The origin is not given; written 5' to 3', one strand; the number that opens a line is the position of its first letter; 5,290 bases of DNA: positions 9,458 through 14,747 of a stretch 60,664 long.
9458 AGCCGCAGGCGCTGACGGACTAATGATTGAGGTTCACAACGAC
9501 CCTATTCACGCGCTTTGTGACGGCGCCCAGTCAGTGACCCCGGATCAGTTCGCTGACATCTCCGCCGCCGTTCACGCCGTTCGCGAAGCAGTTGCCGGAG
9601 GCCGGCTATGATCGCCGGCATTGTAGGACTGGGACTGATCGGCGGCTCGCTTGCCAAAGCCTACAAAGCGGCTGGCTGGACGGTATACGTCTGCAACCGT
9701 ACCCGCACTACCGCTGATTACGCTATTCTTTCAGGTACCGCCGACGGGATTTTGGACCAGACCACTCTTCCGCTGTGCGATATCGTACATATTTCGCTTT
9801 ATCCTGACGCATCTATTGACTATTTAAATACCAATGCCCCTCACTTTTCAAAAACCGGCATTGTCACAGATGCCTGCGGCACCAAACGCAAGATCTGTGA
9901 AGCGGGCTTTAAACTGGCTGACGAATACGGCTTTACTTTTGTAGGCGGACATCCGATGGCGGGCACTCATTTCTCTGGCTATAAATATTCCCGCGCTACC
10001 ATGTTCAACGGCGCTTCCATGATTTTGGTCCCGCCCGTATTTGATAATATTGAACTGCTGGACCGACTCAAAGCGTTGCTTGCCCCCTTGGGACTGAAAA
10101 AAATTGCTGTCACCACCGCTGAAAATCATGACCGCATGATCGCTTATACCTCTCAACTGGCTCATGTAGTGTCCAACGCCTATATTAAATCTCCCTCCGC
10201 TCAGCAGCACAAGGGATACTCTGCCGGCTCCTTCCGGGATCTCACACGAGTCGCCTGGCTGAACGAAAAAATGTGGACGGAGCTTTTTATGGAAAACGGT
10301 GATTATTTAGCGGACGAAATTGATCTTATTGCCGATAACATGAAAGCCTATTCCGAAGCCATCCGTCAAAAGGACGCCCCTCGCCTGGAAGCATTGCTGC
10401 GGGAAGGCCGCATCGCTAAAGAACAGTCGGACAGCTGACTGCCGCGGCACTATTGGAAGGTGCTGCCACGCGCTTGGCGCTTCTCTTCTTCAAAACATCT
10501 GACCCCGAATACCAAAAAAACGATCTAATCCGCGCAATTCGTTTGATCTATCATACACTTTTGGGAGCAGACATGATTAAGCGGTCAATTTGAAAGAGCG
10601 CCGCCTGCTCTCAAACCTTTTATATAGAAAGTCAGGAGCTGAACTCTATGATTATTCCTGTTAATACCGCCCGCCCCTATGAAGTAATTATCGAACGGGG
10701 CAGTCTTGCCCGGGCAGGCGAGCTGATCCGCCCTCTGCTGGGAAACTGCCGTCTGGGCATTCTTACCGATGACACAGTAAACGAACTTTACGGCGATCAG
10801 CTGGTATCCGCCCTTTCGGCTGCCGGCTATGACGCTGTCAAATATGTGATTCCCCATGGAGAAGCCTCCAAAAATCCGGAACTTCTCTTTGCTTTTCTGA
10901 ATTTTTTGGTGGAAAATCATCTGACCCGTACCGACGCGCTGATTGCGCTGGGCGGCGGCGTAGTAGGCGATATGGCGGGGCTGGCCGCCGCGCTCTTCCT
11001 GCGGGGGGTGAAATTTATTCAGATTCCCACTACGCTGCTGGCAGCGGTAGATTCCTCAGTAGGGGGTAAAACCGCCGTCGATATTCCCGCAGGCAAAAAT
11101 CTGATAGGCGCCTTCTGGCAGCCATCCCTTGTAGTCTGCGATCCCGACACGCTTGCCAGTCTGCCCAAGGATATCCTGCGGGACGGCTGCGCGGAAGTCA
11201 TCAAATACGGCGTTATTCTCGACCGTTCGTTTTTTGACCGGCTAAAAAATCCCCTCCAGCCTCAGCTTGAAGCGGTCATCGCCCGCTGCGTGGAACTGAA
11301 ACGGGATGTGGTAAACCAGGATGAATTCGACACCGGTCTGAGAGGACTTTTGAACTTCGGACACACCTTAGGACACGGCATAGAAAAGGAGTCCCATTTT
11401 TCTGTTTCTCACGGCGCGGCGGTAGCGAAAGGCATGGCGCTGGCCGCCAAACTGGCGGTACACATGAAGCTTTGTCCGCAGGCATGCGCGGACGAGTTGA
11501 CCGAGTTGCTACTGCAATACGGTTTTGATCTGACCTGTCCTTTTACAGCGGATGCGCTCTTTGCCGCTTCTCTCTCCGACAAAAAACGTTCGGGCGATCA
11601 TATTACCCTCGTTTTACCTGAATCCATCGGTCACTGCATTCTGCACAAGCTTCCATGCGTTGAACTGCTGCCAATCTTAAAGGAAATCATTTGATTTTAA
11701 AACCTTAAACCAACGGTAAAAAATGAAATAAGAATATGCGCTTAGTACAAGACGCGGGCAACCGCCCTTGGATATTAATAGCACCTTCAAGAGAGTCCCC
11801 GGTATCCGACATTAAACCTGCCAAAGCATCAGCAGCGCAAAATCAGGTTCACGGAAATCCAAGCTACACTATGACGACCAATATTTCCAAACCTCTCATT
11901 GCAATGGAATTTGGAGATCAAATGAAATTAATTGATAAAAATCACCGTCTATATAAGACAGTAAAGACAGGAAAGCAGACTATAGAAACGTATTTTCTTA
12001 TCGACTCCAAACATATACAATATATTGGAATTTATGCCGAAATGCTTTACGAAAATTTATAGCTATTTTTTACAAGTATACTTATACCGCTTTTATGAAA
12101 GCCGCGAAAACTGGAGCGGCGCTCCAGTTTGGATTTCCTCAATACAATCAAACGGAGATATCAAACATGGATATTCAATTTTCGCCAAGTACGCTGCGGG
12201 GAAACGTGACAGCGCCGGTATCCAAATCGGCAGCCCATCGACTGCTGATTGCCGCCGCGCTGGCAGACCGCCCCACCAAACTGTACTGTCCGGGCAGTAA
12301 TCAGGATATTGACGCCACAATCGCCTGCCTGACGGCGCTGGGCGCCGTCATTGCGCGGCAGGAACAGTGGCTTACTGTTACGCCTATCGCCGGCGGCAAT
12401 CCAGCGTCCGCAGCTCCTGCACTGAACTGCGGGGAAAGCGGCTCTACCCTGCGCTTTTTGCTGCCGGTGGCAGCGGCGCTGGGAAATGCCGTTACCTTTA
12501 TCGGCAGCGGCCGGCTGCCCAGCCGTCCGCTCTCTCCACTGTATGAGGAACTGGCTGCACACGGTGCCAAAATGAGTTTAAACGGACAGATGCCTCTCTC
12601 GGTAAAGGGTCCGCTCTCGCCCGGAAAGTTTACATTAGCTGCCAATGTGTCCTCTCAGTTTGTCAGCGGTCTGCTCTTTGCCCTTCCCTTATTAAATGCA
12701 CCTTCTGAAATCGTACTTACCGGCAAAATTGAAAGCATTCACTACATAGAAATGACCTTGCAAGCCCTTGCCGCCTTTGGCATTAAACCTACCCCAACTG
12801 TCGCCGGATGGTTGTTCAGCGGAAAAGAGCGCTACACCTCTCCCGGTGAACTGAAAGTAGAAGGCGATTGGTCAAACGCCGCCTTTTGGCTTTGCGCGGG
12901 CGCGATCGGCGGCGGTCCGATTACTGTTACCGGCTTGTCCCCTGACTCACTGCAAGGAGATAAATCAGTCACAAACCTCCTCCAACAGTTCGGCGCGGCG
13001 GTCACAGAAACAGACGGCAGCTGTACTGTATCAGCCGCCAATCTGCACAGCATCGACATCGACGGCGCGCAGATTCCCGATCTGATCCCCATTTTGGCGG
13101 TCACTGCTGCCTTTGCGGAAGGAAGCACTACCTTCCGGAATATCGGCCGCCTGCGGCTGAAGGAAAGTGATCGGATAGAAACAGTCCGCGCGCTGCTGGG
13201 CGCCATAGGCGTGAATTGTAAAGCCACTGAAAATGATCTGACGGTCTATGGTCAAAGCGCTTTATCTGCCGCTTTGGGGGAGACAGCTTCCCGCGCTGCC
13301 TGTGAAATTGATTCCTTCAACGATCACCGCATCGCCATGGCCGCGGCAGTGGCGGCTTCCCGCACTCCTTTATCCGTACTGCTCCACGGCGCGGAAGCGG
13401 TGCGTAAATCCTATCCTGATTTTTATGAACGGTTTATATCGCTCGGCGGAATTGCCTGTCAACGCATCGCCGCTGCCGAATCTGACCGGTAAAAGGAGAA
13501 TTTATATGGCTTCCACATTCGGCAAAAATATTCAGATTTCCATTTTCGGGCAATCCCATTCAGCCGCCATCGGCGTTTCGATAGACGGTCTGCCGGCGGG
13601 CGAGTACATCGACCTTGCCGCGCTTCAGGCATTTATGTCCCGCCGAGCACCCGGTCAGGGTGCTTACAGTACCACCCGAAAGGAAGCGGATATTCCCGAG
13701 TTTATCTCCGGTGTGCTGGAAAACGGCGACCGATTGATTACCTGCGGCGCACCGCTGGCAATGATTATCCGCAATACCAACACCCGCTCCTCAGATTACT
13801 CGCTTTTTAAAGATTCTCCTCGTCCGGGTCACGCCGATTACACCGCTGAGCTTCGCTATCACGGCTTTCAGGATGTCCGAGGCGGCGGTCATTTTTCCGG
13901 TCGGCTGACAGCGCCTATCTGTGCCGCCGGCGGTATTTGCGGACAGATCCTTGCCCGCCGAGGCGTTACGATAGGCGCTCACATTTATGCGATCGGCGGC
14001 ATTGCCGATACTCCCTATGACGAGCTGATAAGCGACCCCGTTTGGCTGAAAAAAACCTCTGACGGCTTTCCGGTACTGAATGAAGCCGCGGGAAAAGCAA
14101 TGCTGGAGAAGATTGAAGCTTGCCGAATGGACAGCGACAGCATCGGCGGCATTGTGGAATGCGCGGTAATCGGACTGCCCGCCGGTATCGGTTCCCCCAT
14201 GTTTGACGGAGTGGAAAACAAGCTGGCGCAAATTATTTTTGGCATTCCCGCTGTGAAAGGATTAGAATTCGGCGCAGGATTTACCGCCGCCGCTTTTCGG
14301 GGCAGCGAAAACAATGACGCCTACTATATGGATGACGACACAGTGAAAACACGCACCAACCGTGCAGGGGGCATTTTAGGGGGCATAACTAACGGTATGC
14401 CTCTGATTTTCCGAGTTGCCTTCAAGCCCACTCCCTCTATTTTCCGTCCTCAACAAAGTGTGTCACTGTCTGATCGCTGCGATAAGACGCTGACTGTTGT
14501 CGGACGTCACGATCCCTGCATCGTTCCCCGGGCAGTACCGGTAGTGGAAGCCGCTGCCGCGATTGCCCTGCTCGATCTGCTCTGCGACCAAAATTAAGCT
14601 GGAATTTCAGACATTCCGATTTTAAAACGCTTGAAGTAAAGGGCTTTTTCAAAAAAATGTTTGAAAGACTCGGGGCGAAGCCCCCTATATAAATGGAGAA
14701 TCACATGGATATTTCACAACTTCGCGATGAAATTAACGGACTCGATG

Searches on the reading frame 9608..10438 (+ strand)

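Call 7: search_protein_families(library=pfam, proteins=[window:9608-10438:+])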
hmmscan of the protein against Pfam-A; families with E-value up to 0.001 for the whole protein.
window:9608-10438:+ (276 aa): 4 families
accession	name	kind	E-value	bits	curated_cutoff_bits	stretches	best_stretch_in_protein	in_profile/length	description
PF02153.23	PDH_N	-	1.8e-19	70.2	26.5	1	15-164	1-151/154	Prephenate dehydrogenase, nucleotide-binding domain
PF20463.3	PDH_C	-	9.1e-17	61.7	22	1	171-266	2-102/102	Prephenate dehydrogenase, dimerization domain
PF03446.21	NAD_binding_2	-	3.6e-06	27.5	21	1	4-119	3-121/161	NAD binding domain of 6-phosphogluconate dehydrogenase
PF02826.25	2-Hacid_dh_C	-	0.00055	19.8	25.1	0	3-60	39-95/178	D-isomer specific 2-hydroxyacid dehydrogenase, NAD binding domain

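Call 55: search_protein_families(library=ncbifam, proteins=[window:9608-10438:+])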
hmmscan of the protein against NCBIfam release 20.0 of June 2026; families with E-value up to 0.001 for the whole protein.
window:9608-10438:+ (276 aa): 18 families
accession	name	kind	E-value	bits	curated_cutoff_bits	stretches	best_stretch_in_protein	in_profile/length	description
NF005107.0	PRK06545.1-5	equivalog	1.2e-39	136.3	414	1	5-271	7-281/367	prephenate dehydrogenase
NF011381.1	PRK14806.1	equivalog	3e-39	134.8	902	1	5-273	8-283/733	bifunctional prephenate dehydrogenase/3-phosphoshikimate 1-carboxyvinyltransferase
NF005105.0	PRK06545.1-3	equivalog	1.5e-37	129.2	524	1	5-271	7-282/367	prephenate dehydrogenase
NF006307.0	PRK08507.1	equivalog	1.7e-37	129.1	295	1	1-267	1-268/275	prephenate dehydrogenase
NF005650.0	PRK07417.1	equivalog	9.5e-35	120.2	290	1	3-269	4-273/281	prephenate/arogenate dehydrogenase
NF005694.0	PRK07502.1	equivalog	2.5e-33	115.7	409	1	5-268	11-282/310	prephenate/arogenate dehydrogenase family protein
NF005106.0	PRK06545.1-4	equivalog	8.6e-31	107.5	569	1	5-268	6-277/363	prephenate dehydrogenase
NF005108.0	PRK06545.1-6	equivalog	1.4e-27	96.6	327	1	5-274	15-284/321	prephenate dehydrogenase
NF005112.0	PRK06545.2-4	subfamily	7.6e-26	91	294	1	5-268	7-270/356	prephenate dehydrogenase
NF005111.0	PRK06545.2-3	equivalog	1.2e-21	77.1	344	1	5-258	18-271/371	prephenate dehydrogenase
NF005104.0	PRK06545.1-1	equivalog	1.1e-20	74.1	713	1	5-264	7-273/366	prephenate dehydrogenase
NF005109.0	PRK06545.2-1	equivalog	2.3e-18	66.5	397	1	3-259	4-256/361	prephenate dehydrogenase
NF005110.0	PRK06545.2-2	equivalog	1.7e-16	60.4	385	1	5-268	75-337/423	prephenate dehydrogenase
NF006409.0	PRK08655.1-3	equivalog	5.7e-13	49.1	310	1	2-189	3-179/290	prephenate dehydrogenase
NF005113.0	PRK06545.2-5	equivalog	1.5e-11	43.9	497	1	2-140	2-136/378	prephenate dehydrogenase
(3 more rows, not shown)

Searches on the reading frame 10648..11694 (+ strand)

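Call 7: search_protein_families(library=pfam, proteins=[window:10648-11694:+])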
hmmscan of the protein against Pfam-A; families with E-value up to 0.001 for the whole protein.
window:10648-11694:+ (348 aa): 4 families
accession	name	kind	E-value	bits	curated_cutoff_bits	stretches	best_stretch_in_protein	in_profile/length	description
PF01761.26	DHQ_synthase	-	4.9e-44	149.1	24.2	1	66-177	2-113/115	3-dehydroquinate synthase N-terminal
PF24621.2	DHQS_C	-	6.5e-39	133.6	27.6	1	180-313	1-143/144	3-dehydroquinate synthase C-terminal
PF13685.12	Fe-ADH_2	-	5.5e-10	39.9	28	1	15-130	2-108/149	Iron-containing alcohol dehydrogenase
PF00465.25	Fe-ADH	-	9.2e-08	32.3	31.3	1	10-166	1-168/168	Iron-containing alcohol dehydrogenase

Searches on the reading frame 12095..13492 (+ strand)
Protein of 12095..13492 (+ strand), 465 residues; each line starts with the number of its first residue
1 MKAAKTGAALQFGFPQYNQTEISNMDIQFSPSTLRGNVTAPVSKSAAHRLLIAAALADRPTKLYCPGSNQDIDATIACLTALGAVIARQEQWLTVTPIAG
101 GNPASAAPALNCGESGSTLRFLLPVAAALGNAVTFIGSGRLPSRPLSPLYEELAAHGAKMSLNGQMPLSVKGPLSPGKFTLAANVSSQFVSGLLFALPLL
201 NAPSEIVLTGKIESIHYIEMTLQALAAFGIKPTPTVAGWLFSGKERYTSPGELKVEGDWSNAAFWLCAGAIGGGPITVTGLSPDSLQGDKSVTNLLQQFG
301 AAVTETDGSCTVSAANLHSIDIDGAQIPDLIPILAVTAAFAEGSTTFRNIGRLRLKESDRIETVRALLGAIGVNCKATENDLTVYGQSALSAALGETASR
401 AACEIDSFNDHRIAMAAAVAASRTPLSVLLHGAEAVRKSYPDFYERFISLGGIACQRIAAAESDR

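Call 7: search_protein_families(library=pfam, proteins=[window:12095-13492:+])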
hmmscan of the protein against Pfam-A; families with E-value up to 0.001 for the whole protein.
window:12095-13492:+ (465 aa): 1 family
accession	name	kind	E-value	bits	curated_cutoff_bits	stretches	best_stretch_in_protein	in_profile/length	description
PF00275.25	EPSP_synthase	-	1.9e-82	277.7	22.8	1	31-446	4-416/417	EPSP synthase (3-phosphoshikimate 1-carboxyvinyltransferase)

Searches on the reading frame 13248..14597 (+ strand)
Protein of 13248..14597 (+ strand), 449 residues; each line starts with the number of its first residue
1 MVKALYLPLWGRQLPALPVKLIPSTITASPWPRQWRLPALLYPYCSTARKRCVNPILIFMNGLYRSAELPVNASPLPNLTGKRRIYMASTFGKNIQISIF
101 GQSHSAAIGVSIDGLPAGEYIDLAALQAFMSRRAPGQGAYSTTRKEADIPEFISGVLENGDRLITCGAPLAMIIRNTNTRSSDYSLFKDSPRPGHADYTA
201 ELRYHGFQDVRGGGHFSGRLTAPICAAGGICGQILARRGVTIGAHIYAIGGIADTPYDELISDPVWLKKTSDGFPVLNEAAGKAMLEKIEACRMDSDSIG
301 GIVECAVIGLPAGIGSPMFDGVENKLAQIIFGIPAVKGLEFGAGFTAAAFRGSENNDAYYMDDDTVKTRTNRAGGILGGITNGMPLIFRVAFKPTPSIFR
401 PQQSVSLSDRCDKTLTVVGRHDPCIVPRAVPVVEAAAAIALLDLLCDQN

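Call 7: search_protein_families(library=pfam, proteins=[window:13248-14597:+])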
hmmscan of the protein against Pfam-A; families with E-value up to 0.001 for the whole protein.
window:13248-14597:+ (449 aa): 1 family
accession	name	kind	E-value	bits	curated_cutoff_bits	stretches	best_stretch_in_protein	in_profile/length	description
PF01264.26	Chorismate_synt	-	6.1e-119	397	27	1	96-445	2-326/327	Chorismate synthase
